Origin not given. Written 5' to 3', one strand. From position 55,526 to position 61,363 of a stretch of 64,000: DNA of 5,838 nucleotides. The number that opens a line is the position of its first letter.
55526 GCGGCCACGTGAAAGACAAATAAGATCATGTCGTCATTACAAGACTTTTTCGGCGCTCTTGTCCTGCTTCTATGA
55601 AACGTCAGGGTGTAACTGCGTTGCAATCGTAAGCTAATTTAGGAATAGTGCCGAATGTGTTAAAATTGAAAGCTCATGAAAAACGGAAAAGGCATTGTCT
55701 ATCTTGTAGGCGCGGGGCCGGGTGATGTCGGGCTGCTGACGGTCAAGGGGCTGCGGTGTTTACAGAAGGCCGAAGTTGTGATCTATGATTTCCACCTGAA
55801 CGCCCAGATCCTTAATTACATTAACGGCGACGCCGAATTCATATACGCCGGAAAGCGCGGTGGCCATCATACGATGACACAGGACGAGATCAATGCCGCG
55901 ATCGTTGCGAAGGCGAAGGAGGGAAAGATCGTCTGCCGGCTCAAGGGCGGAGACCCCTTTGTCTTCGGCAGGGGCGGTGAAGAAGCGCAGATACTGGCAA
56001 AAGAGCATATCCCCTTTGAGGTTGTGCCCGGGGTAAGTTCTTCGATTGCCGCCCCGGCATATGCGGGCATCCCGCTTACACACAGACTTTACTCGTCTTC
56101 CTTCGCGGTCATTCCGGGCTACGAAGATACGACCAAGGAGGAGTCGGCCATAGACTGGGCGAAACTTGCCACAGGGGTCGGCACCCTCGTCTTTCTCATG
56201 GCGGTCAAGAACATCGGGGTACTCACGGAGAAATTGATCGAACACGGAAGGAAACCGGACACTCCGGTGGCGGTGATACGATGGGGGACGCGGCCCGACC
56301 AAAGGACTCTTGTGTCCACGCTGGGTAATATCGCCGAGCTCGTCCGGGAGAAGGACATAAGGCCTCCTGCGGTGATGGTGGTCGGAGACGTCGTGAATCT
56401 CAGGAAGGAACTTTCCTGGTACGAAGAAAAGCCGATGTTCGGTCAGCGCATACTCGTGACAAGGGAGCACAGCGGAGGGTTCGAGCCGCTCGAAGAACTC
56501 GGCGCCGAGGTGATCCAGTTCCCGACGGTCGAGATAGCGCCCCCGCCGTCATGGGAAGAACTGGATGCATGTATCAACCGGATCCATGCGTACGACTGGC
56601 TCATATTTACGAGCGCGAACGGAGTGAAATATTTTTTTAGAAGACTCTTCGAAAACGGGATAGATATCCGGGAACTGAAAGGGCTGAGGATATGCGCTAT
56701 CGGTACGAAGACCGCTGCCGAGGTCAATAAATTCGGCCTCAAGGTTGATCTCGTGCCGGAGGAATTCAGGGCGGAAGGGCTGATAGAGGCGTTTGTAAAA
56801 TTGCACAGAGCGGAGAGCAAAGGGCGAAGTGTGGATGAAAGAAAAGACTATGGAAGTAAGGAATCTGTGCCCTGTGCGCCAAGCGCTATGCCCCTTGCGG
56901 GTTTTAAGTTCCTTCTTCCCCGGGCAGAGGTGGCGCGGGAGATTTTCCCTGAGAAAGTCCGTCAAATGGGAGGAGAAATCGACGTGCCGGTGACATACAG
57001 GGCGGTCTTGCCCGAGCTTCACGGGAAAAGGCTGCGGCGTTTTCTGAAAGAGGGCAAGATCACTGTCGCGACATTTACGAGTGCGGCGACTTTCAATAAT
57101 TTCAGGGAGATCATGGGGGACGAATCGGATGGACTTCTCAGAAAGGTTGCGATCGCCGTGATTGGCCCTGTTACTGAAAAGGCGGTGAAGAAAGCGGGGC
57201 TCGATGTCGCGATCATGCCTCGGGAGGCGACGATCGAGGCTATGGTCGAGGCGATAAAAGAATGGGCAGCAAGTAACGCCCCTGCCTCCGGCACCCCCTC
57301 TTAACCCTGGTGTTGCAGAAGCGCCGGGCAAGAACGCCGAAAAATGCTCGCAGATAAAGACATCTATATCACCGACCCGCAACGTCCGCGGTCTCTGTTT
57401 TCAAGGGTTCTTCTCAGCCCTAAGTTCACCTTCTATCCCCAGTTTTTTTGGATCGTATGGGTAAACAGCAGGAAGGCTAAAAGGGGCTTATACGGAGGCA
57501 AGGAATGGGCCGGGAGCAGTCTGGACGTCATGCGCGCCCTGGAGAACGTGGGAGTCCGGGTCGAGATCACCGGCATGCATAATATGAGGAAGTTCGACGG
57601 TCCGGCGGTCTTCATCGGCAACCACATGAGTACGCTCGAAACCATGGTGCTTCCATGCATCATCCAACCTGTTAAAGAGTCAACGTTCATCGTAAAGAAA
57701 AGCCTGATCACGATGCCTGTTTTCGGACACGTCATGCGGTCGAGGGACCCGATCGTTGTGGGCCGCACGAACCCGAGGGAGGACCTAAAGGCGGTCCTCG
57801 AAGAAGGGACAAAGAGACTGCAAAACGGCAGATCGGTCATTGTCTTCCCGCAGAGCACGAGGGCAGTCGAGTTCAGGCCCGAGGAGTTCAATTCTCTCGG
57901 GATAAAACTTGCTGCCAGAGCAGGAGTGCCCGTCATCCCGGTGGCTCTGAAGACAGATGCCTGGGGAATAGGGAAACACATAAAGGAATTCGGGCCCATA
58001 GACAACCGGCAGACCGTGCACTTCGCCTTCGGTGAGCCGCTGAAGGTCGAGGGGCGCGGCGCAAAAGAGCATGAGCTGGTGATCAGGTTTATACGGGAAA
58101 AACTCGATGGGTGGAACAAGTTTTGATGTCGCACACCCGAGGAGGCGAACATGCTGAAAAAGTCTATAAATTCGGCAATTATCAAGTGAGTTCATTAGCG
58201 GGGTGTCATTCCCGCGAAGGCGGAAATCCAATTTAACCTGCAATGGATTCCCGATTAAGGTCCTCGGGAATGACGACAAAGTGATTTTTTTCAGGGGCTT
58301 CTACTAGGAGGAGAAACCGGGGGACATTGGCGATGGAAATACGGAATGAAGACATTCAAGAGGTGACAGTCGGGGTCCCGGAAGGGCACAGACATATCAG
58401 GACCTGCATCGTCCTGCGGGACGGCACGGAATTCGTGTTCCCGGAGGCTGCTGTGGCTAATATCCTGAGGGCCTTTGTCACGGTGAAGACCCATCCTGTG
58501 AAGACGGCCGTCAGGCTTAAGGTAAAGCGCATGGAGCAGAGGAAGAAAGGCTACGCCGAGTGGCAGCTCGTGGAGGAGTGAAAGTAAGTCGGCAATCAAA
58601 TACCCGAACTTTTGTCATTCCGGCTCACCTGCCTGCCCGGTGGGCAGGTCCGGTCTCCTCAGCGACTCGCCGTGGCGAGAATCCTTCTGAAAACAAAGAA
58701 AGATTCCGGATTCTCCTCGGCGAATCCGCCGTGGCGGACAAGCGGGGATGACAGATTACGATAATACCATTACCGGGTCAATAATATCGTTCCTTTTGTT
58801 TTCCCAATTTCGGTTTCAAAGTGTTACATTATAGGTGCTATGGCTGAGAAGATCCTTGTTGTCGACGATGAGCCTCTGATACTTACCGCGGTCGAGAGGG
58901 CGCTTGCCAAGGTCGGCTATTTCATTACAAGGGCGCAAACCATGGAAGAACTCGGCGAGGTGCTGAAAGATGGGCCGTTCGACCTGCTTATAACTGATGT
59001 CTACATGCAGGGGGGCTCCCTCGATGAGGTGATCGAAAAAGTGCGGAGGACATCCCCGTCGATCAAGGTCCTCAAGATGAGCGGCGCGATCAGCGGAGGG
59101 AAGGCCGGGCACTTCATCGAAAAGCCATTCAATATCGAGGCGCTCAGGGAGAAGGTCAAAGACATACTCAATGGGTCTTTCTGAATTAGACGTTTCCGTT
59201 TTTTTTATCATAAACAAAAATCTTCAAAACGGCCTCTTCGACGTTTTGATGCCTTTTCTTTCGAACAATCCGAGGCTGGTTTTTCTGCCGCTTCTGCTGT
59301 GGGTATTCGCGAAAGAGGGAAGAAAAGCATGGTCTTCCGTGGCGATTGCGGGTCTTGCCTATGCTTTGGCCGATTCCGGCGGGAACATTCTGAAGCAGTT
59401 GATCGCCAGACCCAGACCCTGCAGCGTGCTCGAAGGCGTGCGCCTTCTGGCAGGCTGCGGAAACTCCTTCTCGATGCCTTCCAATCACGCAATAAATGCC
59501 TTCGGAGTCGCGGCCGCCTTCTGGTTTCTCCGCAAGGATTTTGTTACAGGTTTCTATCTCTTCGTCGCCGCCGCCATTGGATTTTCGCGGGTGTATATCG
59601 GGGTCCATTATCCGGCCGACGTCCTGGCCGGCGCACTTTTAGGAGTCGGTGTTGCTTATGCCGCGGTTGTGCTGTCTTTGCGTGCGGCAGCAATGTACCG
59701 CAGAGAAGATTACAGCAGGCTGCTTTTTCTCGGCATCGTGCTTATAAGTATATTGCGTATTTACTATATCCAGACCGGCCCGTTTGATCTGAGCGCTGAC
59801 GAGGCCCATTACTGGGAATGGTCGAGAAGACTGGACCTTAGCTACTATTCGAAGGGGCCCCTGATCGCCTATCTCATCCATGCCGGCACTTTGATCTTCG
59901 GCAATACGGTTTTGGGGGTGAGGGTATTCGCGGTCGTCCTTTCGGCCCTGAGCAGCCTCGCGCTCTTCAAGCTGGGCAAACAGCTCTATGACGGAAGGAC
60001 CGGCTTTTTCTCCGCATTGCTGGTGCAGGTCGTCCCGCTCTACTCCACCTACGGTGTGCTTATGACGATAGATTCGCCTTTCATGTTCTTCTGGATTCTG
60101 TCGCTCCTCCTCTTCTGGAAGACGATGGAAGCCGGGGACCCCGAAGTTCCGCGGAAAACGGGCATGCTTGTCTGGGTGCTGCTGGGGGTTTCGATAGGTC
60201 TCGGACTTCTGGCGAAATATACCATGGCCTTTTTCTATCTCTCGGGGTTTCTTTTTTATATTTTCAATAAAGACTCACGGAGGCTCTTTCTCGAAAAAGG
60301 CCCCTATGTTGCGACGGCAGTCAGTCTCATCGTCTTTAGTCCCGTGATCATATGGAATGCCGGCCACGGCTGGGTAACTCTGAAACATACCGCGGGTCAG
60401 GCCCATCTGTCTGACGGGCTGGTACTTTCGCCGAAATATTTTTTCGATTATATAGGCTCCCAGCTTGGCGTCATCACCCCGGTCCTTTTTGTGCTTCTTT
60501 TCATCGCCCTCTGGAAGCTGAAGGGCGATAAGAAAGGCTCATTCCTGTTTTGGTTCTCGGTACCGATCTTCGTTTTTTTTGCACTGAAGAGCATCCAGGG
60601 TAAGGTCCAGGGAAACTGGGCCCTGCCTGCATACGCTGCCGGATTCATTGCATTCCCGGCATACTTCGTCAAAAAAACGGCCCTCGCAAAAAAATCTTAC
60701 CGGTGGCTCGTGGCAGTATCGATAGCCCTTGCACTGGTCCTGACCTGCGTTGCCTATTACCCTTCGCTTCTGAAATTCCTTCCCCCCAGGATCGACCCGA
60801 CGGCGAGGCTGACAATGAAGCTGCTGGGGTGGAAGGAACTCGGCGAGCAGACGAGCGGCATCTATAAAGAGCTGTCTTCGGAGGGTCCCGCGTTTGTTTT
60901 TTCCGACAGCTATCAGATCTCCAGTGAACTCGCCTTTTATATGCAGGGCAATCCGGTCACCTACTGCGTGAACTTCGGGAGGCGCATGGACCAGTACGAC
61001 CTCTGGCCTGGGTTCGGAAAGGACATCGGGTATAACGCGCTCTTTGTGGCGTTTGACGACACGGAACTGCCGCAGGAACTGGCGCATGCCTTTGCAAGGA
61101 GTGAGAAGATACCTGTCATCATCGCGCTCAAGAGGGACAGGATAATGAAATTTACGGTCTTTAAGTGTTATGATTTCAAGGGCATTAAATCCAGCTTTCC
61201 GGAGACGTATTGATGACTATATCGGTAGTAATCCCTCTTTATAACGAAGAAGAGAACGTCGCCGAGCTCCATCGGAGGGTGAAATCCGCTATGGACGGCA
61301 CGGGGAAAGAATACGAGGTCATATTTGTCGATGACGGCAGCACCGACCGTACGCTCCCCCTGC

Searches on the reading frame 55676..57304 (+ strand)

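Call 10: search_protein_families(library=pfam, proteins=[window:55676-57304:+], max_evalue=0.001)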
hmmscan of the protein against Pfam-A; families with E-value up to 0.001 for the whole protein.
window:55676-57304:+ (542 aa): 2 families
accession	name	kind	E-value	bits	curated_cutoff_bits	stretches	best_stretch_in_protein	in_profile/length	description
PF02602.20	HEM4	-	1.7e-59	201.2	27.5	2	271-379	6-115/231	Uroporphyrinogen-III synthase HemD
PF00590.25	TP_methylase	-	1.2e-52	179.3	27.8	1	8-219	2-211/212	Tetrapyrrole (Corrin/Porphyrin) Methylases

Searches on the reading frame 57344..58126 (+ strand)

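Call 11: search_protein_families(library=pfam, proteins=[window:57344-58126:+], max_evalue=0.001)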
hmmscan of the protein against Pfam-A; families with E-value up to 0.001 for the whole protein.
window:57344-58126:+ (260 aa): 1 family
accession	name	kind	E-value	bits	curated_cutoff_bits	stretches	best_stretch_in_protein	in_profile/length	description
PF01553.26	Acyltransferase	-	1.5e-18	67.3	23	1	72-202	1-131/132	Acyltransferase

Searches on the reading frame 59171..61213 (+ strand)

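Call 11: search_protein_families(library=pfam, proteins=[window:59171-61213:+], max_evalue=0.001)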
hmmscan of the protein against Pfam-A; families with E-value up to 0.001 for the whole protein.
window:59171-61213:+ (680 aa): 4 families
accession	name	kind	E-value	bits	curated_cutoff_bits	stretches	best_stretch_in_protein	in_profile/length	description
PF13231.12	PMT_2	-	6.3e-35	121.2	26.1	1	228-395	2-160/160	Dolichyl-phosphate-mannose-protein mannosyltransferase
PF01569.27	PAP2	-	1.8e-21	76.7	27.2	1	58-168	3-124/130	PAP2 superfamily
PF02366.24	PMT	-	7.5e-11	42.5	22.7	1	240-366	74-198/245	Dolichyl-phosphate-mannose-protein mannosyltransferase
PF14378.12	PAP2_3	-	5e-10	39.9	27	1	100-163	125-189/190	PAP2 superfamily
